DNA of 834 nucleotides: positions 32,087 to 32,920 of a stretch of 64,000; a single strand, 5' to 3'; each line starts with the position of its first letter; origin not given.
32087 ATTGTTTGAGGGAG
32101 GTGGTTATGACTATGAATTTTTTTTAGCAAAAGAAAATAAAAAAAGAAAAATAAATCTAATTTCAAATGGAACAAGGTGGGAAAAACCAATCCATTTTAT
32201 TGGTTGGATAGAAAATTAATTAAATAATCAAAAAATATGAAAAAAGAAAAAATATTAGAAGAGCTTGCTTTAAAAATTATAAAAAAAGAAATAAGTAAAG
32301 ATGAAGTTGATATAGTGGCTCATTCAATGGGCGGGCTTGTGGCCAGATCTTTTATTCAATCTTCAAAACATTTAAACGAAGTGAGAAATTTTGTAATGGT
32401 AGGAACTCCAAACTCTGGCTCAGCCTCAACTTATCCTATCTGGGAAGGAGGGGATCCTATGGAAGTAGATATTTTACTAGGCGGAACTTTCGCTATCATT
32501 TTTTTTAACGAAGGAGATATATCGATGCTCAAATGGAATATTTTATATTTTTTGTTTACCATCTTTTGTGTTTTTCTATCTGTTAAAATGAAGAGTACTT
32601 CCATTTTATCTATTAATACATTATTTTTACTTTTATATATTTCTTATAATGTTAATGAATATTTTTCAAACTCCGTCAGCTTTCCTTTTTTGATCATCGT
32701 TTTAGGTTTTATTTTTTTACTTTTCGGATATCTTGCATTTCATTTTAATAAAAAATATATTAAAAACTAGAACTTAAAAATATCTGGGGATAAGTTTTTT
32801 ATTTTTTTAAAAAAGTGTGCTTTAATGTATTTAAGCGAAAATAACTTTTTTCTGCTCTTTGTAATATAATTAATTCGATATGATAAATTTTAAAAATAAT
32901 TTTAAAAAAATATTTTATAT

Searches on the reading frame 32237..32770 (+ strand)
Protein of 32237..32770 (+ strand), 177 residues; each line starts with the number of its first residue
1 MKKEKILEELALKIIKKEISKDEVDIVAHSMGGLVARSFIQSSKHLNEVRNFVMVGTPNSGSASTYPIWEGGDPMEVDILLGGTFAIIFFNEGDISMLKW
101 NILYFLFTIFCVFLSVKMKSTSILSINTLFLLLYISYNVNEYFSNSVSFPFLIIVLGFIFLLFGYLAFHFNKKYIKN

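Call 6: search_protein_families(library=pfam, proteins=[window:32237-32770:+], max_evalue=0.1)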
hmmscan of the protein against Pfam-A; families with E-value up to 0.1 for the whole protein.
window:32237-32770:+ (177 aa): 11 families
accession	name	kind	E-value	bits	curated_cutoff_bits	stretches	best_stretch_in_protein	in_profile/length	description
PF24096.1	DUF7379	-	4.9e-09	36.9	33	1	16-63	64-116/191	Domain of unknown function (DUF7379)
PF07819.20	PGAP1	-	1.8e-07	31.6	24.3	1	16-62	85-132/233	PGAP1-like alpha/beta domain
PF02089.21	Palm_thioest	-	3.5e-07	30.6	26.8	1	13-65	63-116/254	Palmitoyl protein thioesterase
PF02450.21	LCAT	-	2e-06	27.7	21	1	18-80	117-183/392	Lecithin:cholesterol acyltransferase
PF05057.20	DUF676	-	0.00017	21.6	20.3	1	5-62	61-128/217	Putative serine esterase (DUF676)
PF00561.26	Abhydrolase_1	-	0.00067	19.8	25.8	1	14-76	61-123/245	alpha/beta hydrolase fold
PF01674.24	Lipase_2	-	0.0007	19.6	20.3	1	21-49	74-102/219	Lipase (class 2)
PF06821.19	Ser_hydrolase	-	0.0078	16.6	22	1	20-60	53-93/172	Serine hydrolase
PF12146.15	Hydrolase_4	-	0.016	15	27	1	12-57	66-109/239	Serine aminopeptidase, S33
PF06028.17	DUF915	-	0.059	13.2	22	1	11-59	92-143/255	Alpha/beta hydrolase of unknown function (DUF915)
PF05990.18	DUF900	-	0.066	13.1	20.5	1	11-41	83-113/232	Alpha/beta hydrolase of unknown function (DUF900)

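Call 10: find_homologous_proteins(query=window:32237-32767:+, max_evalue=0.001)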
Query window:32237-32767:+ (177 aa): 1 proteins with E <= 0.001 among 118 candidates.
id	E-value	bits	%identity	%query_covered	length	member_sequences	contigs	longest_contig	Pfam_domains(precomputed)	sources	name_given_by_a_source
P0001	3.3e-108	377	100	100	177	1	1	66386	PF02089.22,PF02450.22,PF07819.20,PF24096.3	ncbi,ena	-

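Call 11: find_encoding_contigs(protein=window:32237-32767:+, flank=10000, max_places=10)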
Protein window:32237-32767:+ (177 aa): 2 contigs read that carry it; 1 place shown.
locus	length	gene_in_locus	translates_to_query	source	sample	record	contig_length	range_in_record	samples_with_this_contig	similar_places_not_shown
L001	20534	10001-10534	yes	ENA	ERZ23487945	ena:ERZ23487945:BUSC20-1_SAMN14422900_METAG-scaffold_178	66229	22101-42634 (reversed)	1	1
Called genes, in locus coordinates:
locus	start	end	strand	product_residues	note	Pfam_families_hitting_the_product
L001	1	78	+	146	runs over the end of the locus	PF18895:T4SS_pilin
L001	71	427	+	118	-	-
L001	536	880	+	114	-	PF18895:T4SS_pilin (weak)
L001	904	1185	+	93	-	PF18895:T4SS_pilin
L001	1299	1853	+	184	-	PF01025:GrpE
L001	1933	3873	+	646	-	PF00012:HSP70, PF06723:MreB_Mbl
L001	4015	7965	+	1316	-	PF02450:LCAT, PF07819:PGAP1 (weak), PF02089:Palm_thioest (weak), PF24096:DUF7379 (weak)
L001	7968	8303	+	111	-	-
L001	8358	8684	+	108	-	-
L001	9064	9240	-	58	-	-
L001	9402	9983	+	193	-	-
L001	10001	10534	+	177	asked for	PF02089:Palm_thioest (weak), PF02450:LCAT (weak), PF07819:PGAP1 (weak), PF24096:DUF7379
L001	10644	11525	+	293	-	-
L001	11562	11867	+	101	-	PF01035:DNA_binding_1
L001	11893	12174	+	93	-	PF04248:NTP_transf_9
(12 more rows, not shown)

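Call 46: list_cluster_members(proteins=[window:32237-32767:+, window:26251-30198:+, window:24169-26106:+, window:31638-32216:+])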
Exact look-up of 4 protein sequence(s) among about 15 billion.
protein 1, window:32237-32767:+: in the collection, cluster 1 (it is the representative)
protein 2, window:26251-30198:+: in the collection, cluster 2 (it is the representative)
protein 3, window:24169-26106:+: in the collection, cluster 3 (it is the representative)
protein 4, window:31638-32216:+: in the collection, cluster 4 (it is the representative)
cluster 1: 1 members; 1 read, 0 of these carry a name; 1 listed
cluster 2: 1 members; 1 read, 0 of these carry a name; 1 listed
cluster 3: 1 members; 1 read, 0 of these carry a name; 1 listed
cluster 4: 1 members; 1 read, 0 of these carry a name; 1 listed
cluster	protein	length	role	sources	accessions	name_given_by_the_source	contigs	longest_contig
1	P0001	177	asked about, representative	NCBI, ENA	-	-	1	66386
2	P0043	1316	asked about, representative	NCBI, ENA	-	-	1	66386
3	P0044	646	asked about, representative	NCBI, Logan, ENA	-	-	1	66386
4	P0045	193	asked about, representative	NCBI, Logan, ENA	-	-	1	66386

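Call 48: find_encoding_contigs(protein=P0045, flank=10000, max_places=10)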
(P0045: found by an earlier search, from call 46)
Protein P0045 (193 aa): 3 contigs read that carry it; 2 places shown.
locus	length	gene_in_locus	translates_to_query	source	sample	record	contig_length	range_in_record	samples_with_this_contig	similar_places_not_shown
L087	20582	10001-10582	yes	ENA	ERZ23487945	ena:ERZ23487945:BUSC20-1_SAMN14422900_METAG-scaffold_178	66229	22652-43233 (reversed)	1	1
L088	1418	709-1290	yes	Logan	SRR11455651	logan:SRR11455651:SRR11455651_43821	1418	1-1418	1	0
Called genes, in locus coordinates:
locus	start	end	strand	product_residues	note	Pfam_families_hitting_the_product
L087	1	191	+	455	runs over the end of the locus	PF04956:TrbC (faint), PF18895:T4SS_pilin (weak)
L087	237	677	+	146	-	PF18895:T4SS_pilin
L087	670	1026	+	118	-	-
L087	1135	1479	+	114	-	PF18895:T4SS_pilin (weak)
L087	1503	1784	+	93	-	PF18895:T4SS_pilin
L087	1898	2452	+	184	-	PF01025:GrpE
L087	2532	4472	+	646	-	PF00012:HSP70, PF06723:MreB_Mbl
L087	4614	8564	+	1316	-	PF02450:LCAT, PF07819:PGAP1 (weak), PF02089:Palm_thioest (weak), PF24096:DUF7379 (weak)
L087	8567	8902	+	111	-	-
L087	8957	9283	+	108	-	-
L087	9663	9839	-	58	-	-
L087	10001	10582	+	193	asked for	-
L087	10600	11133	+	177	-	PF02089:Palm_thioest (weak), PF02450:LCAT (weak), PF07819:PGAP1 (weak), PF24096:DUF7379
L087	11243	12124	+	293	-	-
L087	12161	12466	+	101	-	PF01035:DNA_binding_1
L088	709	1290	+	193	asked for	-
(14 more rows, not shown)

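Call 64: search_protein_families(library=ncbifam, proteins=[window:32237-32767:+], max_evalue=0.01)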
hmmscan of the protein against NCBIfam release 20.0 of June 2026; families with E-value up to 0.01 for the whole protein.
window:32237-32767:+ (177 aa): 1 family
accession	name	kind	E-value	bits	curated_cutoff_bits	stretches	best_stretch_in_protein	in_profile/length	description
NF050060.1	e_nPHAscl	equivalog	5.8e-05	22.4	450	1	13-57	127-171/345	extracellular native short-chain-length polyhydroxyalkanoate depolymerase PhaZ7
